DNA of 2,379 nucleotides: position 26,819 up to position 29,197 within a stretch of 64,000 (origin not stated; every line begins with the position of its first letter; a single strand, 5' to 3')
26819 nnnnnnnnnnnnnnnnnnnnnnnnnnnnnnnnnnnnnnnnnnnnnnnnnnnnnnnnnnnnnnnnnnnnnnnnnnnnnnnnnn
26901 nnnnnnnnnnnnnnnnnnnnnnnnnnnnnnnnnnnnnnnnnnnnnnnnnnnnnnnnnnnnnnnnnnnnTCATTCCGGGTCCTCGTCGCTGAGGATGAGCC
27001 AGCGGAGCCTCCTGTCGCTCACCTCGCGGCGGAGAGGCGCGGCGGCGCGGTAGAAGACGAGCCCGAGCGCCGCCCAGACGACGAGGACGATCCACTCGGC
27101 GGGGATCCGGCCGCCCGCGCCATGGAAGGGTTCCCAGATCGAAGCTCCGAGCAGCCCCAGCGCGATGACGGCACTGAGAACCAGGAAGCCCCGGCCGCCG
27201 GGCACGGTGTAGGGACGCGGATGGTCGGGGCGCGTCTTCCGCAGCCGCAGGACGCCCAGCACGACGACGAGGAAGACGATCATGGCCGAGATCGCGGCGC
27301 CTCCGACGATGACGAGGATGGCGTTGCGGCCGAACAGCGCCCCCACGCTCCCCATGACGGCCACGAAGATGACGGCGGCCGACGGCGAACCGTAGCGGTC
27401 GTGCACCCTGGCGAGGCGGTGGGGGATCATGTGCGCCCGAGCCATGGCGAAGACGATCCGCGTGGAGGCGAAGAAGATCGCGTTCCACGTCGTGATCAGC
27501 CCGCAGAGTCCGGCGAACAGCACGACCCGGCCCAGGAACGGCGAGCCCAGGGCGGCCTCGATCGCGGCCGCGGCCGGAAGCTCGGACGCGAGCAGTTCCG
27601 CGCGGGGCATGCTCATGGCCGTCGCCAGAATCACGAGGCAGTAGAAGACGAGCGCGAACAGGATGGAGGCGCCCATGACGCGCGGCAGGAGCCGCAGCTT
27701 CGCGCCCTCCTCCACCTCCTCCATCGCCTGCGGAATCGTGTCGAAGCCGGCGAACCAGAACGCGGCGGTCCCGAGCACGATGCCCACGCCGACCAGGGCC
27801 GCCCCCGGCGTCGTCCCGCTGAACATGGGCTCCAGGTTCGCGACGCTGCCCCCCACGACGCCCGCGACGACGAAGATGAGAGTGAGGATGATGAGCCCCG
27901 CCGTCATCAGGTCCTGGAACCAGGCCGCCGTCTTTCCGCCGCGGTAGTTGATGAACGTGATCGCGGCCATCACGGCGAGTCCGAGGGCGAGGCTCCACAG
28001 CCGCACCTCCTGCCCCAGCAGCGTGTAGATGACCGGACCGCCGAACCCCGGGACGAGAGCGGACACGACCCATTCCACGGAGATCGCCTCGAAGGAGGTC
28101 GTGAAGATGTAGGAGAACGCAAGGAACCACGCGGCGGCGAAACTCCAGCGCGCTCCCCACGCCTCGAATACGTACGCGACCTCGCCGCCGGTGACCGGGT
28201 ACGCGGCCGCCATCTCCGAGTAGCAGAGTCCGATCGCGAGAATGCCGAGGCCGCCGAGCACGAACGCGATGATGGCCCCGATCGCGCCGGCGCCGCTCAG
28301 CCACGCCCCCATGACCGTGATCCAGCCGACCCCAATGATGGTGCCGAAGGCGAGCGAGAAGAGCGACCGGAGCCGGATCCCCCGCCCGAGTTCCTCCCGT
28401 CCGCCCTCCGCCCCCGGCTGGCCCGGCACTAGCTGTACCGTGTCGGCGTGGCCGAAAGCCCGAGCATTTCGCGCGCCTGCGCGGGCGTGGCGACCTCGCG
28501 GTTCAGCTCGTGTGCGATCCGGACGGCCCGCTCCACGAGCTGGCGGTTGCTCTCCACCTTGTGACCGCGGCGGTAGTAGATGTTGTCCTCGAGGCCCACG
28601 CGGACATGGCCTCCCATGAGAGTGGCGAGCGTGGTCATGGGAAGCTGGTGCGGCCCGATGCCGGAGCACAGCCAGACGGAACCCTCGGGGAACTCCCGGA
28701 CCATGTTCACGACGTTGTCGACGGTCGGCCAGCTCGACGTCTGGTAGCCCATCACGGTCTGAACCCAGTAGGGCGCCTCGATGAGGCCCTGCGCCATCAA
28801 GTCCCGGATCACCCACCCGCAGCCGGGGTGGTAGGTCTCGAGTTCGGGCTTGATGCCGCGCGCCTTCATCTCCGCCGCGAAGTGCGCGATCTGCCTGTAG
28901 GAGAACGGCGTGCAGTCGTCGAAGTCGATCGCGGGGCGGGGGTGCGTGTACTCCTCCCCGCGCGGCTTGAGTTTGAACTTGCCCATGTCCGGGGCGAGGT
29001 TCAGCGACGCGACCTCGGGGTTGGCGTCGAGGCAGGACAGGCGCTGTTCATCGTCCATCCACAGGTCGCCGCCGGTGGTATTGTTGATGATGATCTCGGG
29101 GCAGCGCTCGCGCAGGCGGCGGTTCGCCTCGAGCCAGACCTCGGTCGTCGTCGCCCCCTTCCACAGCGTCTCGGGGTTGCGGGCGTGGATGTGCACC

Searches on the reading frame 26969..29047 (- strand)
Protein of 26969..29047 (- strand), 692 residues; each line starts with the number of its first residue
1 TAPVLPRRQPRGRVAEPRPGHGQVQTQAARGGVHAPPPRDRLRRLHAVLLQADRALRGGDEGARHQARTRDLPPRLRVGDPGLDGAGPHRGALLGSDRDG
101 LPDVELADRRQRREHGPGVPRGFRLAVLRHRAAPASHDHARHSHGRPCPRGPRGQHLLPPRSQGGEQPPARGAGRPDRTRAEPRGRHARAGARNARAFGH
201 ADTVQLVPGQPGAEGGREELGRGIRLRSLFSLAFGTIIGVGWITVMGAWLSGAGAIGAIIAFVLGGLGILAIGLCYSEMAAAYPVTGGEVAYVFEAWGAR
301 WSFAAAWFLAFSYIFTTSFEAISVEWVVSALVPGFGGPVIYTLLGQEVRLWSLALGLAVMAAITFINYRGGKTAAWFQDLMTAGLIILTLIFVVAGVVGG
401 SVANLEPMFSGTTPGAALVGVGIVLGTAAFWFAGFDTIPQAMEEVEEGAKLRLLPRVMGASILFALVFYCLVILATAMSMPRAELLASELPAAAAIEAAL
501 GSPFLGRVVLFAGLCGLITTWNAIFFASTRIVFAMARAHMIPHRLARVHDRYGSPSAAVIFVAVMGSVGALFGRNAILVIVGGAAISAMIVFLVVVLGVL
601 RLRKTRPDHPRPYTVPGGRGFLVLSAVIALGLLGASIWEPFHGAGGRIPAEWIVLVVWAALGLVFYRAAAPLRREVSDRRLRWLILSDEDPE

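Call 74: search_protein_families(library=pfam, proteins=[window:26969-29047:-], max_evalue=0.0001)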
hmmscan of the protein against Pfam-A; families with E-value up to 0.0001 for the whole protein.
window:26969-29047:- (692 aa): 2 families
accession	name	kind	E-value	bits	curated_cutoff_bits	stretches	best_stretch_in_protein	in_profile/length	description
PF13520.12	AA_permease_2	-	4.8e-49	167.9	27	1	226-655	3-420/427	Amino acid permease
PF00324.27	AA_permease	-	2.1e-30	106.3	24.6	1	231-661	4-452/470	Amino acid permease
